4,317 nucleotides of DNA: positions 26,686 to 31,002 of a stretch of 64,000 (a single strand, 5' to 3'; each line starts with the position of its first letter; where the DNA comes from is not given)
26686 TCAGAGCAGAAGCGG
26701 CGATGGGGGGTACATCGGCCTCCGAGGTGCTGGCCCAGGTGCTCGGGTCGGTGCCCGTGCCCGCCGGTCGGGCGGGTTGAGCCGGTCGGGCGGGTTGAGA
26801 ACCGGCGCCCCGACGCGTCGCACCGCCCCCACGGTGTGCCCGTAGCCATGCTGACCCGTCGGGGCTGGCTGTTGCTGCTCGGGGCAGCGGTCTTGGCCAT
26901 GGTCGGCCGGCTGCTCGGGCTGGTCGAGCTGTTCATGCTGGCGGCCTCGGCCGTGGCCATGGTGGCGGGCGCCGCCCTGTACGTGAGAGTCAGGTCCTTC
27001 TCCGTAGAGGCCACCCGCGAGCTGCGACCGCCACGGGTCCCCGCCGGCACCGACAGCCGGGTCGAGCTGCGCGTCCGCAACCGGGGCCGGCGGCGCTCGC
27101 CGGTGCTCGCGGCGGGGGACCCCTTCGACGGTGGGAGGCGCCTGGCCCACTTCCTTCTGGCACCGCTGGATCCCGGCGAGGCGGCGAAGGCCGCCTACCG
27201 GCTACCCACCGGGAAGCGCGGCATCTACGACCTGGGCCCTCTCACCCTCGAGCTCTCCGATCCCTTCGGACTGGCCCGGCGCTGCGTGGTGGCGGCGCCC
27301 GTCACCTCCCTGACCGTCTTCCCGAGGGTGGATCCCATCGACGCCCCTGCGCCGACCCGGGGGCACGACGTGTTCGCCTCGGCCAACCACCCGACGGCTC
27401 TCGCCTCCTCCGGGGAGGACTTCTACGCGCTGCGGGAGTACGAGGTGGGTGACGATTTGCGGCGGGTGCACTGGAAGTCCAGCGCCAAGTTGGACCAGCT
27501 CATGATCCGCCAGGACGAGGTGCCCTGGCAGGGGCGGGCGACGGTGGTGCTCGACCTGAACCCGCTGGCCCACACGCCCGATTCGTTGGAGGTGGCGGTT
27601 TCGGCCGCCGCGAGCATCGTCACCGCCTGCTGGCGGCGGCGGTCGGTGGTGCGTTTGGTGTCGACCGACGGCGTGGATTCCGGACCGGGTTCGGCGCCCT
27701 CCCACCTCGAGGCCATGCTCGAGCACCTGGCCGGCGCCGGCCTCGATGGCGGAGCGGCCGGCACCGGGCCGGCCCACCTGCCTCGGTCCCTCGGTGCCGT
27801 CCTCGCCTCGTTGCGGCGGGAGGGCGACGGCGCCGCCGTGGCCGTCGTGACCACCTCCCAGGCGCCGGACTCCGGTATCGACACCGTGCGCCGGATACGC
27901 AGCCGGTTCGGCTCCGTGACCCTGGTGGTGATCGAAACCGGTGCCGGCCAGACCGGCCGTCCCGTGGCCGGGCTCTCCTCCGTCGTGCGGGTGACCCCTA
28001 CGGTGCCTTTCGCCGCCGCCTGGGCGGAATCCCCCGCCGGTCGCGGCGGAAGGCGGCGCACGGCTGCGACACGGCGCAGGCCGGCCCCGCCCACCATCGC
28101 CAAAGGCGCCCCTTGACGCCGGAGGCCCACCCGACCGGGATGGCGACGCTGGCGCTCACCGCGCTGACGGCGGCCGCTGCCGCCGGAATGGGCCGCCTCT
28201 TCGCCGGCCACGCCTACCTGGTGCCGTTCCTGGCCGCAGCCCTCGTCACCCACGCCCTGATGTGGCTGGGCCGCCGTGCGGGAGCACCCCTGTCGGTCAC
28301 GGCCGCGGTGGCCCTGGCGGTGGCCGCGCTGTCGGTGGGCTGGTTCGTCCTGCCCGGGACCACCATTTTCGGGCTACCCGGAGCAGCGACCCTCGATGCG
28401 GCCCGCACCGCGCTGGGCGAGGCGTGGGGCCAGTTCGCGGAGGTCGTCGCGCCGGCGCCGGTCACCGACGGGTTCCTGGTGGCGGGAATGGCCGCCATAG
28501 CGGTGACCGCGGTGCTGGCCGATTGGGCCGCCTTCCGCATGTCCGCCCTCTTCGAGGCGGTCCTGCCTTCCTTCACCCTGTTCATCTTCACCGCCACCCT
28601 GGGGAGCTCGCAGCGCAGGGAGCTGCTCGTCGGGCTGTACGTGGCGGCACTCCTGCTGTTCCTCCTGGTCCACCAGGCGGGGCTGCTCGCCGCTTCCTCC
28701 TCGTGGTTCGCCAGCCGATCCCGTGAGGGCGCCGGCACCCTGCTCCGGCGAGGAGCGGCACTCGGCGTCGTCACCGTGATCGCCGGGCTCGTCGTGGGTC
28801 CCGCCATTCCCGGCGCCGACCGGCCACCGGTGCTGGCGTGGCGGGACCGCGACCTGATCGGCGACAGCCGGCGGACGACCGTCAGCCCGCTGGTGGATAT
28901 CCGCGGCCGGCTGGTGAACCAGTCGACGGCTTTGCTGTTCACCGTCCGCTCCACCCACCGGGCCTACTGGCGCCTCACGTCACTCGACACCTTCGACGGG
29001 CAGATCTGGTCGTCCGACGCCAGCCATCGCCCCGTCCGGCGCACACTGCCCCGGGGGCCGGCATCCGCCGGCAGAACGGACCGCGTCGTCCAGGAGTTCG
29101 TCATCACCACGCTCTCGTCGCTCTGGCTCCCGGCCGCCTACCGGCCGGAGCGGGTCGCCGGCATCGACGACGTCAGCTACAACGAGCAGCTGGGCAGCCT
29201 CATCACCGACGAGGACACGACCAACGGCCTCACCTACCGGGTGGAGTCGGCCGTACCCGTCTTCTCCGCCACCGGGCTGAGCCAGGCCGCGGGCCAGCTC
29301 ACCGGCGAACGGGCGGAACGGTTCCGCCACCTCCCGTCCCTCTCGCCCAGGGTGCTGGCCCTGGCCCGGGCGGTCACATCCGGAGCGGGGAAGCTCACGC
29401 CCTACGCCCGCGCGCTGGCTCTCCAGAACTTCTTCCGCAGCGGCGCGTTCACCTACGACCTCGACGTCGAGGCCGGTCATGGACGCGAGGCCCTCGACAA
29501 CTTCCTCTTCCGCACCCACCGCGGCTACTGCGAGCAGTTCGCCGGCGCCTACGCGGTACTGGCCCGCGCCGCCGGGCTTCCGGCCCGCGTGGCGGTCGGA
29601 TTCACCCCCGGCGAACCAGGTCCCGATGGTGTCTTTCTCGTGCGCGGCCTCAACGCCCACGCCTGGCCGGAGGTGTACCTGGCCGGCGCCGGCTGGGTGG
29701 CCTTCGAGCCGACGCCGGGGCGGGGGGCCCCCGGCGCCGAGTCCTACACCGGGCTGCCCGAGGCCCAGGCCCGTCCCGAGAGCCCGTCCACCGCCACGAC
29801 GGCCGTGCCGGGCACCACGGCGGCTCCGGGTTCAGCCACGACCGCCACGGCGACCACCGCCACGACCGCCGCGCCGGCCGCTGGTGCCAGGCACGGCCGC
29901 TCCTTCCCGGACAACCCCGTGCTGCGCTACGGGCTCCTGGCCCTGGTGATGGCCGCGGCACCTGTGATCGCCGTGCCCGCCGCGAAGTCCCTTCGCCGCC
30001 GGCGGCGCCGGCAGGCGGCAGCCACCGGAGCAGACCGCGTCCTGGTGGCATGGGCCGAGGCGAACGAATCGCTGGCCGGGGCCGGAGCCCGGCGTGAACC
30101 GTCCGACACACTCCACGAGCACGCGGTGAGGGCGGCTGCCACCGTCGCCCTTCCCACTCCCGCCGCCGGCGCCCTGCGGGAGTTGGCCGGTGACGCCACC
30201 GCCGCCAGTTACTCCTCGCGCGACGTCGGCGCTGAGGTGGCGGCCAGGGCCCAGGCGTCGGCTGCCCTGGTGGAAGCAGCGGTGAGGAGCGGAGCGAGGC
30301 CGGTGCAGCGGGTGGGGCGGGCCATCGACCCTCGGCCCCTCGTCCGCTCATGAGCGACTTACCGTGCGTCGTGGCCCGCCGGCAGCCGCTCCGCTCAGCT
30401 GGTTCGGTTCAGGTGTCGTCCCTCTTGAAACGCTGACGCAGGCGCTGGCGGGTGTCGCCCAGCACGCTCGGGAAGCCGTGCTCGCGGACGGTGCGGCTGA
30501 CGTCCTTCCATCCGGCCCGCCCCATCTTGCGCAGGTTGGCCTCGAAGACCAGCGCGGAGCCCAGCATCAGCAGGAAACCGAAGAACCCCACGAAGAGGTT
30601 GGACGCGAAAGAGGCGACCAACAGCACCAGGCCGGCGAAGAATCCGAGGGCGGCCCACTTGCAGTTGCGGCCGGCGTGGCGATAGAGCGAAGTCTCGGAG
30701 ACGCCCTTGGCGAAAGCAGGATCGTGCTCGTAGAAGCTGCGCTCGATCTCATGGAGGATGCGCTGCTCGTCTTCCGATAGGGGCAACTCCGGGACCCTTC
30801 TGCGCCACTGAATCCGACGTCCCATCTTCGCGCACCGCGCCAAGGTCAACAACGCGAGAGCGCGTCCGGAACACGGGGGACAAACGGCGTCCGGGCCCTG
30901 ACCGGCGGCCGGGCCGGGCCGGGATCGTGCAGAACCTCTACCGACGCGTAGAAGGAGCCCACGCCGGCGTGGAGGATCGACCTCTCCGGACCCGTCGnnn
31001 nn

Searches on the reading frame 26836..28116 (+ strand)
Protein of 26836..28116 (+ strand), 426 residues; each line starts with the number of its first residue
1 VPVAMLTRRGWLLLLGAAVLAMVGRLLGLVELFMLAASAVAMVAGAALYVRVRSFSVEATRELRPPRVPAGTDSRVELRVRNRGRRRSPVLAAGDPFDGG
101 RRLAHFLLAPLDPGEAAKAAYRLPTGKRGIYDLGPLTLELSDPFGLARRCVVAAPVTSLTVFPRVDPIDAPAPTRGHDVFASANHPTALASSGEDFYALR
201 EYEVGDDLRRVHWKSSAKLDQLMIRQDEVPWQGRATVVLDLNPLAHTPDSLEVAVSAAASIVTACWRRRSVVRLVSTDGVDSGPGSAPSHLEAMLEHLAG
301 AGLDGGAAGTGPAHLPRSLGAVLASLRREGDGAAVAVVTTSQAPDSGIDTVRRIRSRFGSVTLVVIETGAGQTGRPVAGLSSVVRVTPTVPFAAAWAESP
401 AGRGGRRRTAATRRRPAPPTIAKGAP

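Call 8: search_protein_families(library=pfam, proteins=[window:26836-28116:+], max_evalue=0.001)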
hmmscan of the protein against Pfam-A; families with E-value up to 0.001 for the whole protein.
window:26836-28116:+ (426 aa): 1 family
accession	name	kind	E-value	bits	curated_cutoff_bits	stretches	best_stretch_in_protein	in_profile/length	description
PF01882.25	DUF58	-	3.9e-09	36.5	23.4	1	199-354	2-157/216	Protein of unknown function DUF58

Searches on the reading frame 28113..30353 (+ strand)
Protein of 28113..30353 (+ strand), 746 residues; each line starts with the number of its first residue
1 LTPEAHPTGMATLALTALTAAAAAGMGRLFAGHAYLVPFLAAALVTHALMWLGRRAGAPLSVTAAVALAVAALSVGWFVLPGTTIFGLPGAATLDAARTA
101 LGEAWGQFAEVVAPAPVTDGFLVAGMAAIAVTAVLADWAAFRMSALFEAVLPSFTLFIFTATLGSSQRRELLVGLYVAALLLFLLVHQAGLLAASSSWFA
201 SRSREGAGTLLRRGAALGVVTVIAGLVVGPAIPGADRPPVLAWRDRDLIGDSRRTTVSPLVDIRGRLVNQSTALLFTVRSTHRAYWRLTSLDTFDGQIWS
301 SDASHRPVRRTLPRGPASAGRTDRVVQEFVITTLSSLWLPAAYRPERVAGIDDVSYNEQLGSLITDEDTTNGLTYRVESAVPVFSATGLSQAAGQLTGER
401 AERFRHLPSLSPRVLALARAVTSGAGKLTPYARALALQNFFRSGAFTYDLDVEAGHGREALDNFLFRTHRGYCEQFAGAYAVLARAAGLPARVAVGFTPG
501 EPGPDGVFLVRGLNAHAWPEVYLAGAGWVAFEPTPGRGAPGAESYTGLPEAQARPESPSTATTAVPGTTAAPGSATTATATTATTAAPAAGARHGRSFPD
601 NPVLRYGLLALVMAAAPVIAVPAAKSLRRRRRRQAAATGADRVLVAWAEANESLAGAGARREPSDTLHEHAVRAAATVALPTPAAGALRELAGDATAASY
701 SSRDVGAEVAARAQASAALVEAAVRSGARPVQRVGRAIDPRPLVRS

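Call 8: search_protein_families(library=pfam, proteins=[window:28113-30353:+], max_evalue=0.001)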
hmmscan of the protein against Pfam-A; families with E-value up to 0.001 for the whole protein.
window:28113-30353:+ (746 aa): 3 families
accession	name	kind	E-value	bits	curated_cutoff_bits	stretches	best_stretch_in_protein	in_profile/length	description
PF11992.13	TgpA_N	-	3.2e-35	122.1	30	1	17-383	1-330/333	TgpA N-terminal domain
PF01841.26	Transglut_core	-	2.6e-23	82.8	23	1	425-533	9-108/108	Transglutaminase-like superfamily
PF13559.11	DUF4129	-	0.0001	22.7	24.8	1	646-715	1-66/69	Domain of unknown function (DUF4129)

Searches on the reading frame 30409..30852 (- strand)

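Call 8: search_protein_families(library=pfam, proteins=[window:30409-30852:-], max_evalue=0.001)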
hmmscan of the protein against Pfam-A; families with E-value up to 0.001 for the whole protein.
window:30409-30852:- (147 aa): 1 family
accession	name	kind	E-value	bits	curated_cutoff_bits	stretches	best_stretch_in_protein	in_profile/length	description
PF11239.13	DUF3040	-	2.5e-20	73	24.7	1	24-101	2-83/84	Protein of unknown function (DUF3040)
